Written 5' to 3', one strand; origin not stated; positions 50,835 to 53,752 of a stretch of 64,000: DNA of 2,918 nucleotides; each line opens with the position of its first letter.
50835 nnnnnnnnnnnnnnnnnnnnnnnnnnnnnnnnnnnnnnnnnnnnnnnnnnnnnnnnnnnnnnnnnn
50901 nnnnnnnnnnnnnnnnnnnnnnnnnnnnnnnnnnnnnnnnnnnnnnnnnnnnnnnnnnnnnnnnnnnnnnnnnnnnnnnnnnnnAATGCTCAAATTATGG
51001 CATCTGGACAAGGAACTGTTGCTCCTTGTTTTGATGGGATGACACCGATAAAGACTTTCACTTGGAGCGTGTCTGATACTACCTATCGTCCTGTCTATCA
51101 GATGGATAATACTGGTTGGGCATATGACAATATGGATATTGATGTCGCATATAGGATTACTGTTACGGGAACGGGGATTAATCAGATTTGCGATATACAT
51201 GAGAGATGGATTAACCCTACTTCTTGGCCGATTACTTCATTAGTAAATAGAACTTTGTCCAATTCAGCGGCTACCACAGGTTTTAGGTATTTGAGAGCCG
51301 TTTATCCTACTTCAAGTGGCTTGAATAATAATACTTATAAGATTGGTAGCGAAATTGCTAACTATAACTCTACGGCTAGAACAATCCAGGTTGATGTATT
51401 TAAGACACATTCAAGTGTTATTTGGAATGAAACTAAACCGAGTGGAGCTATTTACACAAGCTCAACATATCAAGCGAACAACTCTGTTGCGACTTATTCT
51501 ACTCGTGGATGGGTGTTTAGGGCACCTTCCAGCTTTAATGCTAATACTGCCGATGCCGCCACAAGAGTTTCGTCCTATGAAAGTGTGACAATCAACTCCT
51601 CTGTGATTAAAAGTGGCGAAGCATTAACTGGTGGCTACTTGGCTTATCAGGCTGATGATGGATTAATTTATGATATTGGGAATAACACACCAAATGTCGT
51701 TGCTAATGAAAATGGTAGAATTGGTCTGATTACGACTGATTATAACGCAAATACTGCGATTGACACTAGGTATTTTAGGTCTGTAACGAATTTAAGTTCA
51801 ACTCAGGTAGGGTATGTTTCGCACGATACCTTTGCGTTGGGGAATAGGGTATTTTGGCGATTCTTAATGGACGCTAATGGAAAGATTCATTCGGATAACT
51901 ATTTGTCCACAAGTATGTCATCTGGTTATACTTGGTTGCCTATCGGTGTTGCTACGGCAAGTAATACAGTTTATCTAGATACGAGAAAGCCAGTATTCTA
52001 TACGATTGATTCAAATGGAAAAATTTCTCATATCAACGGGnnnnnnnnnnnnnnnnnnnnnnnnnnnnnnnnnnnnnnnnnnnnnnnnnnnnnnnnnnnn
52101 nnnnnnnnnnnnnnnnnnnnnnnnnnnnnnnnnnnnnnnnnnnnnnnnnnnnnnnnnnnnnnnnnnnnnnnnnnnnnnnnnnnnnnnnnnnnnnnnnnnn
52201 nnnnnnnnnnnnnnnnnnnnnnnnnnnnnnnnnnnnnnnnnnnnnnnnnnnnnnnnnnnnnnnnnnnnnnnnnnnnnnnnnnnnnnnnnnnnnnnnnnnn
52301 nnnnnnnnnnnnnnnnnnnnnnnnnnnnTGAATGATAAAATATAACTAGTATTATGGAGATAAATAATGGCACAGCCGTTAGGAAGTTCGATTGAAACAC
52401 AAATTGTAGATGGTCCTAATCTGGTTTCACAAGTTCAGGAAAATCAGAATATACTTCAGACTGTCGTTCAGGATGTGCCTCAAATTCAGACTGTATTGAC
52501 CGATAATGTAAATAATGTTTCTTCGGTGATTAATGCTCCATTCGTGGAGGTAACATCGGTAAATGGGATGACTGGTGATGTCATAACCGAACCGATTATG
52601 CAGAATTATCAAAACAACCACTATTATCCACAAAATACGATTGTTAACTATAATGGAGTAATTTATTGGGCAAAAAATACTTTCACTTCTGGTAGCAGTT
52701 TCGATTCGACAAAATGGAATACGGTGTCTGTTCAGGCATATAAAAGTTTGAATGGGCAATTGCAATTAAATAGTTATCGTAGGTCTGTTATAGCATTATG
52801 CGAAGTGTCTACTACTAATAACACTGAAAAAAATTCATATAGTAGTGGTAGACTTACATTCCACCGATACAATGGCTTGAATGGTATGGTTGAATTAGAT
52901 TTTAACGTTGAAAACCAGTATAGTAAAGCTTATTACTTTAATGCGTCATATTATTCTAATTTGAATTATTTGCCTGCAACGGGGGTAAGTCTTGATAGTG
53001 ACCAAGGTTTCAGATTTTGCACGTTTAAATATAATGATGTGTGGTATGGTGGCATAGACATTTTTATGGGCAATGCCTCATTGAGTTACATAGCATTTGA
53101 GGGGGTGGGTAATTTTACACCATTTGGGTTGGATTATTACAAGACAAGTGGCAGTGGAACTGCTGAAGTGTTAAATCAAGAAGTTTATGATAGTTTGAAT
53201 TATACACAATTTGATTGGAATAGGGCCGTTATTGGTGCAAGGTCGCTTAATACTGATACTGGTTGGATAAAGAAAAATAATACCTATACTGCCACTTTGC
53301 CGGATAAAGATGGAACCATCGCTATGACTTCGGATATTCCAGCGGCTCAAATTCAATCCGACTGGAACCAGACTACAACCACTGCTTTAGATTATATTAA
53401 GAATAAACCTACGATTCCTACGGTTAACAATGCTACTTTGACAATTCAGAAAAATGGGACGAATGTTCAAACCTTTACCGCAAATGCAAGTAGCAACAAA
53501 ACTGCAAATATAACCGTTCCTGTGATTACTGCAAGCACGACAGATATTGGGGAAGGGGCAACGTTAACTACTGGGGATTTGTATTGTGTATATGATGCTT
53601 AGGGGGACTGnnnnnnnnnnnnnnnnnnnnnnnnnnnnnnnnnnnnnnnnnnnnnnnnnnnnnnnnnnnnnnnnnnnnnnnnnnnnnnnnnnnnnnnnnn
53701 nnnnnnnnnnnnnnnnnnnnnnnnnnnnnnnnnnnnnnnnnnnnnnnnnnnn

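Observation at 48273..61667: Tail-fibre region built from shuffled modules: a ~350-aa domain in three copies, a 35-aa motif seven times, and a duplicated two-gene unit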

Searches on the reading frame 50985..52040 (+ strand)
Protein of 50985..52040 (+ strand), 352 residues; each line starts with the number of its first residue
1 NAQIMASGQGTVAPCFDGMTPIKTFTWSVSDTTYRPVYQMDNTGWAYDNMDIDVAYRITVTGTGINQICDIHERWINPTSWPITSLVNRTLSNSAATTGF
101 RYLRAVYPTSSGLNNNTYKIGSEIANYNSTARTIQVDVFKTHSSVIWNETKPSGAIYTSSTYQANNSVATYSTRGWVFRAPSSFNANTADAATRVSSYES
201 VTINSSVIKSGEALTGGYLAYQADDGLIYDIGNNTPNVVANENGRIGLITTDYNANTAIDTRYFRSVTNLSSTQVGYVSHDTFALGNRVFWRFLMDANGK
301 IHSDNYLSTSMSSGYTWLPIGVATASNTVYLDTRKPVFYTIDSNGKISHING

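Call 14: find_homologous_proteins(query=window:50985-52040:+, max_evalue=0.001)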
Query window:50985-52040:+ (352 aa): 17 proteins with E <= 0.001 among 1448 candidates.
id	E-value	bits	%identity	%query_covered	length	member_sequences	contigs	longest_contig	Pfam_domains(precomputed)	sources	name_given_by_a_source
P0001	1.1e-141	490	63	99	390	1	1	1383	-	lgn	-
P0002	9.4e-138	477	71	87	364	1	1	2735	-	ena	-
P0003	8.8e-128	445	65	89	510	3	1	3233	-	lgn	-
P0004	1.1e-125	438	57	100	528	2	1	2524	-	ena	-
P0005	3.3e-124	433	56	99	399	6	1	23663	-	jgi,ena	-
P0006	2.5e-123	430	56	99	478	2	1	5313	-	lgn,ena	-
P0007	3.3e-123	430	56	99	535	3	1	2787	-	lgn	-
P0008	6.9e-123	428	56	100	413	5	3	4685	-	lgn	-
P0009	2.4e-120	420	54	99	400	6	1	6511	-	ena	-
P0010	2.4e-120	420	54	99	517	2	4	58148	-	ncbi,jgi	jgi:hypothetical protein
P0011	1.4e-116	408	54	99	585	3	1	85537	-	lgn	-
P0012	2.4e-114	400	53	99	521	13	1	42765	-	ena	-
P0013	7.5e-110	386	52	96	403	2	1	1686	-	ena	-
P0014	1.2e-109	385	54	96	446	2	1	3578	-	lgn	-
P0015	1.3e-99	352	54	86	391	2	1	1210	-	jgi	jgi:hypothetical protein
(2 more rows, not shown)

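Call 15: find_encoding_contigs(protein=P0010, flank=10000, max_places=3)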
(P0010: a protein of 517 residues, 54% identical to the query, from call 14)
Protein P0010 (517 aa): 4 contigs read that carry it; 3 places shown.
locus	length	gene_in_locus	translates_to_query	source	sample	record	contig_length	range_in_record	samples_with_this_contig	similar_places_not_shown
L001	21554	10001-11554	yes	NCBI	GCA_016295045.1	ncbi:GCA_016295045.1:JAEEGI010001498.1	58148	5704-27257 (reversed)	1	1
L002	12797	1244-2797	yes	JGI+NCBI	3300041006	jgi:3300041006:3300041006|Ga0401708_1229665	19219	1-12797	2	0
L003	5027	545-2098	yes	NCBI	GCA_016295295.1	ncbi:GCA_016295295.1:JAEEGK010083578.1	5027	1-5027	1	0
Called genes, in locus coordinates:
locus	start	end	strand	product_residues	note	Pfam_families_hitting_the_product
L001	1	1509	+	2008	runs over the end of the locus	PF18857:LPD38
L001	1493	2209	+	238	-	-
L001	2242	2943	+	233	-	-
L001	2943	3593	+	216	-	-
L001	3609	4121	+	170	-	-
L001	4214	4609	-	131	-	-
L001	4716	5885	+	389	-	-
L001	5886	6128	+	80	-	-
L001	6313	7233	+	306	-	-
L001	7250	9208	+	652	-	-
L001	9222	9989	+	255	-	-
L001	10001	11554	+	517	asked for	-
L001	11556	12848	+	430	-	-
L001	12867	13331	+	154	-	-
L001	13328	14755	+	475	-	-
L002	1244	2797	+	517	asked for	-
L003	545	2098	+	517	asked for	-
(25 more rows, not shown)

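Call 16: find_encoding_contigs(protein=P0011, flank=10000, max_places=2)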
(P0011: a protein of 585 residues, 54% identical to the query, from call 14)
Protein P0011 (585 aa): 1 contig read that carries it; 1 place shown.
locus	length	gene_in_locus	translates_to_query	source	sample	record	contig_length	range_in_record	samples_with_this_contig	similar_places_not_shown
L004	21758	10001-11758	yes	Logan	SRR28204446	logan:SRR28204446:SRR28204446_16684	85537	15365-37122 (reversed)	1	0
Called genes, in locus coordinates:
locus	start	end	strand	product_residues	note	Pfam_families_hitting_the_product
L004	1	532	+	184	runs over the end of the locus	-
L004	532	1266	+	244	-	-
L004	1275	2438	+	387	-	-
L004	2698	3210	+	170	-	-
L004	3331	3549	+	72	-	-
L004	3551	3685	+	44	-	-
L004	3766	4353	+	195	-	-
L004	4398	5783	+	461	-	-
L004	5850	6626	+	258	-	-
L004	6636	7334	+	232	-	-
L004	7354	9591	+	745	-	PF22177:PBP1_XylR (faint)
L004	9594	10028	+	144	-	-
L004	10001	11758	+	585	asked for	-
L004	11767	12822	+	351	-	PF14890:Intein_splicing (faint), PF07591:PT-HINT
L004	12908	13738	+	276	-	-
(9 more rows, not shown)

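Call 27: predict_structure(alignment_id=A2)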
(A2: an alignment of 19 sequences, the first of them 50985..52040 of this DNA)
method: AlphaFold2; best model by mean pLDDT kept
length: 352 residues; sequences in the alignment: 19
mean_pLDDT: 80.6   pTM: 0.66
mean pLDDT of the five models: 80.6, 80.5, 77.8, 75.8, 74.6
residues with pLDDT >= 90: 114; 70-90: 175; 50-70: 40; < 50: 23
segments of 3 or more residues with pLDDT < 50: 1-12, 183-186, 200-205
pLDDT, mean of each block of 10 residues (from residue 1): 30 66 94 93 84 91 86 85 80 68 90 89 89 93 94 88 82 69 54 56 56 92 92 91 83 87 76 91 81 90 91 87 79 78 74 50
secondary structure, 60 per line:
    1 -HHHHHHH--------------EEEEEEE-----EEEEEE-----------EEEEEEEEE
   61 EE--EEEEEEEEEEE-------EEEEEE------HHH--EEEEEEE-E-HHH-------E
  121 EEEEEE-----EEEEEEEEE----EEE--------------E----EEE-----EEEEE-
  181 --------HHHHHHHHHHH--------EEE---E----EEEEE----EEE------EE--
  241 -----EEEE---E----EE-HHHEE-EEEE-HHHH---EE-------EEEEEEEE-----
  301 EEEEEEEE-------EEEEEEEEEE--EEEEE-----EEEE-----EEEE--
elements in order: H2-8 E23-29 E35-40 E52-62 E65-75 E83-88 E100-106 E120-126 E132-140 E145-147 E167-169 E175-179 H189-199 E208-210 E219-223 E228-230 E246-249 E267-270 H272-275 E288-295 E301-308 E316-325 E328-332 E338-341 E347-350

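Call 65: search_protein_representatives(alignment_id=A2)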
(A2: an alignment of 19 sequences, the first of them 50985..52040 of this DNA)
Query: 19 sequences, 424 profile positions. Proteins with E-value up to 0.001 (for the whole library): 154; up to 1e-10: 119; up to 1e-30: 95. The best 150 are listed.
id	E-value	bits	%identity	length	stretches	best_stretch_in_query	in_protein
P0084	0.0e+00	1230.9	-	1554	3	4-415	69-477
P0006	1.9e-226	768.2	-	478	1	1-423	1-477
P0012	1.8e-212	722.2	-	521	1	4-399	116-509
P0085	2.0e-211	718.7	-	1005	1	7-404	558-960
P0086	1.7e-206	702.5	-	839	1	16-417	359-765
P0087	3.3e-205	698.2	-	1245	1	13-417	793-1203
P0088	1.7e-201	686.0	-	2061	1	14-384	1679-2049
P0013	3.9e-191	651.8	-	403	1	1-387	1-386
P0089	1.2e-187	640.4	-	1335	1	7-417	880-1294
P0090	1.2e-186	637.1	-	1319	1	18-410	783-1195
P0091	6.2e-186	634.7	-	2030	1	13-377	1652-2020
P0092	9.7e-186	634.1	-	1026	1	13-407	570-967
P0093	2.1e-185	633.0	-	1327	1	6-399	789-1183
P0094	6.9e-185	631.2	-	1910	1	16-410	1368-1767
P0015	1.3e-180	617.1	-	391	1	71-417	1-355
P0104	1.7e-73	264.3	-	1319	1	26-392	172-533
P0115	3.3e-68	246.8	-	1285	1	2-381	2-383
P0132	2.3e-61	224.3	-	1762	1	27-394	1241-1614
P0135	8.9e-59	215.8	-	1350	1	28-397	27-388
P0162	7.7e-45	169.9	-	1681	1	37-407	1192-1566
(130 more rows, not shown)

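Call 66: search_protein_families(library=pfam, proteins=[P0088, P0104, P0115, P0132, P0162, P0135], max_evalue=0.001)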
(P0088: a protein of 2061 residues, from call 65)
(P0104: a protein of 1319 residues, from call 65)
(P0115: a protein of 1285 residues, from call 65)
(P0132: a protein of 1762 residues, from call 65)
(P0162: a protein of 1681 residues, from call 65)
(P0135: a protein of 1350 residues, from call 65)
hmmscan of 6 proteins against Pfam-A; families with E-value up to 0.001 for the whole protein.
P0088 (2061 aa): 0 families

P0104 (1319 aa): 0 families

P0115 (1285 aa): 1 family
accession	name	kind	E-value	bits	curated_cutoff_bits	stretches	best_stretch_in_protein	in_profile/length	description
PF02018.23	CBM_4_9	-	3.4e-07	31.1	25.9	1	416-519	1-114/136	Carbohydrate binding domain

P0132 (1762 aa): 1 family
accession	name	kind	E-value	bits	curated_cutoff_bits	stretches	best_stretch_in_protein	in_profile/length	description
PF22337.1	Phage_fiber_rpt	-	2.3e-08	34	27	1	1017-1047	1-31/34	Phage tail fiber repeats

P0162 (1681 aa): 1 family
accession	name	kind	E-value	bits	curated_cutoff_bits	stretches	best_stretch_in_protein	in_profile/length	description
PF05658.19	YadA_head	-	1.7e-16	60.5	25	0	447-473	1-27/27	YadA head domain repeat (2 copies)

P0135 (1350 aa): 0 families

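Call 75: fold_search(model_id=the predicted structure, library=viral)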
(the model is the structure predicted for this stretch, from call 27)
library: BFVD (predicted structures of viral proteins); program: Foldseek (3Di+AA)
matches with E <= 10: 811; with E <= 0.001: 24
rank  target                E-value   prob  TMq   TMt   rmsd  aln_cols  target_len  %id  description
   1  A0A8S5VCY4            1.5e-05  0.99  0.26  0.14  42.6       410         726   13  Hyaluronidase [Siphoviridae sp. ctDXu9]
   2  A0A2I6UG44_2          4.9e-05  1.00  0.28  0.08   8.1       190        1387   14  Uncharacterized protein [Salinibacter phage M8CC-19]
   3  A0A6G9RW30            6.7e-05  1.00  0.30  0.18  19.4       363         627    8  Uncharacterized protein [Halorubrum virus Serpecor1]
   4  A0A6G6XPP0            7.9e-05  1.00  0.32  0.11  20.0       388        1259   13  (no name in the UniProt tables at hand)
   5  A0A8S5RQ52            1.0e-04  1.00  0.30  0.29   4.5       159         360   13  Uncharacterized protein [virus sp. ctQ5V6]
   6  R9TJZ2                1.2e-04  0.85  0.23  0.17  36.6       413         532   11  (no name in the UniProt tables at hand)
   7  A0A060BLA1            1.4e-04  1.00  0.31  0.34   8.9       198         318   12  Phage fiber protein [Lauvirus lau218]
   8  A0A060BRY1            1.4e-04  1.00  0.33  0.13   9.3       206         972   12  Phage fiber protein [Lauvirus lau218]
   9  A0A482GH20            2.6e-04  0.96  0.26  0.11  26.3       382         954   11  (no name in the UniProt tables at hand)
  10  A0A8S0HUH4            2.8e-04  1.00  0.21  0.21   5.5       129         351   13  (no name in the UniProt tables at hand)
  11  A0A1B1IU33            3.1e-04  1.00  0.20  0.08   8.9       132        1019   14  (no name in the UniProt tables at hand)
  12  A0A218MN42            3.2e-04  1.00  0.33  0.20   5.6       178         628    9  Peptidase S74 domain-containing protein [uncultured virus]
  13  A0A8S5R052            3.4e-04  1.00  0.22  0.16   9.4       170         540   10  Uncharacterized protein [Siphoviridae sp. ctyvQ1]
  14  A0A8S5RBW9            3.8e-04  0.97  0.26  0.19  24.6       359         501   10  Hyaluronidase [virus sp. ctmTa7]
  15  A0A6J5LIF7            4.3e-04  0.95  0.24  0.24  17.5       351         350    9  Uncharacterized protein [uncultured Caudovirales phage]
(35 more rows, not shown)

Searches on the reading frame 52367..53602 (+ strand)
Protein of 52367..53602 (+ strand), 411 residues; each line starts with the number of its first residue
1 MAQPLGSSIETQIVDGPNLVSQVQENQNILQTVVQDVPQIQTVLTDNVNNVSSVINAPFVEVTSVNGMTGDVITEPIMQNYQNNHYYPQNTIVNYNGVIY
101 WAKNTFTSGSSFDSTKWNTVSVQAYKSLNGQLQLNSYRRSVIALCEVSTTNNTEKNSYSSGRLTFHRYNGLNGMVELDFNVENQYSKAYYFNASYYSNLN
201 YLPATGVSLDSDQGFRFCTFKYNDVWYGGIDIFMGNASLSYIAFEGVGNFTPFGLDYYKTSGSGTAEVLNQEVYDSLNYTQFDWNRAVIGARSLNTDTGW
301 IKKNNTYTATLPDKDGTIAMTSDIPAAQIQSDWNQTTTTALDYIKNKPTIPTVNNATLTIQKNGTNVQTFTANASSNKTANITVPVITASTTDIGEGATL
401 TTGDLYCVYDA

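Call 7: search_protein_families(library=pfam, proteins=[window:52367-53602:+], max_evalue=0.01)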
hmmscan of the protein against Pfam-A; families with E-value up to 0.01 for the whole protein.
window:52367-53602:+ (411 aa): 0 families

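Call 8: search_protein_families(library=phrogs, proteins=[window:52367-53602:+], max_evalue=0.01)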
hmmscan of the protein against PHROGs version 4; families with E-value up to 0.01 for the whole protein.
window:52367-53602:+ (411 aa): 0 families

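Call 39: search_protein_families(library=pfam, proteins=[window:52367-53602:+], max_evalue=5)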
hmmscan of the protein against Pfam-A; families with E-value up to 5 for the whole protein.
window:52367-53602:+ (411 aa): 2 families
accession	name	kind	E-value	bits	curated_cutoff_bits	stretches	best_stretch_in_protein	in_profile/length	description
PF07920.16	DUF1684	-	0.45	11.2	25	1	127-190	51-116/139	Protein of unknown function (DUF1684)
PF23195.1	UBQLN1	-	0.89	9.8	27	1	12-58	4-48/70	Ubiquilin-1-like domain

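Call 89: search_protein_families(library=ncbifam, proteins=[window:52367-53602:+], max_evalue=0.01)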
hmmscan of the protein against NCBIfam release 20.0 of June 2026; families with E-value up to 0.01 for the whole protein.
window:52367-53602:+ (411 aa): 0 families
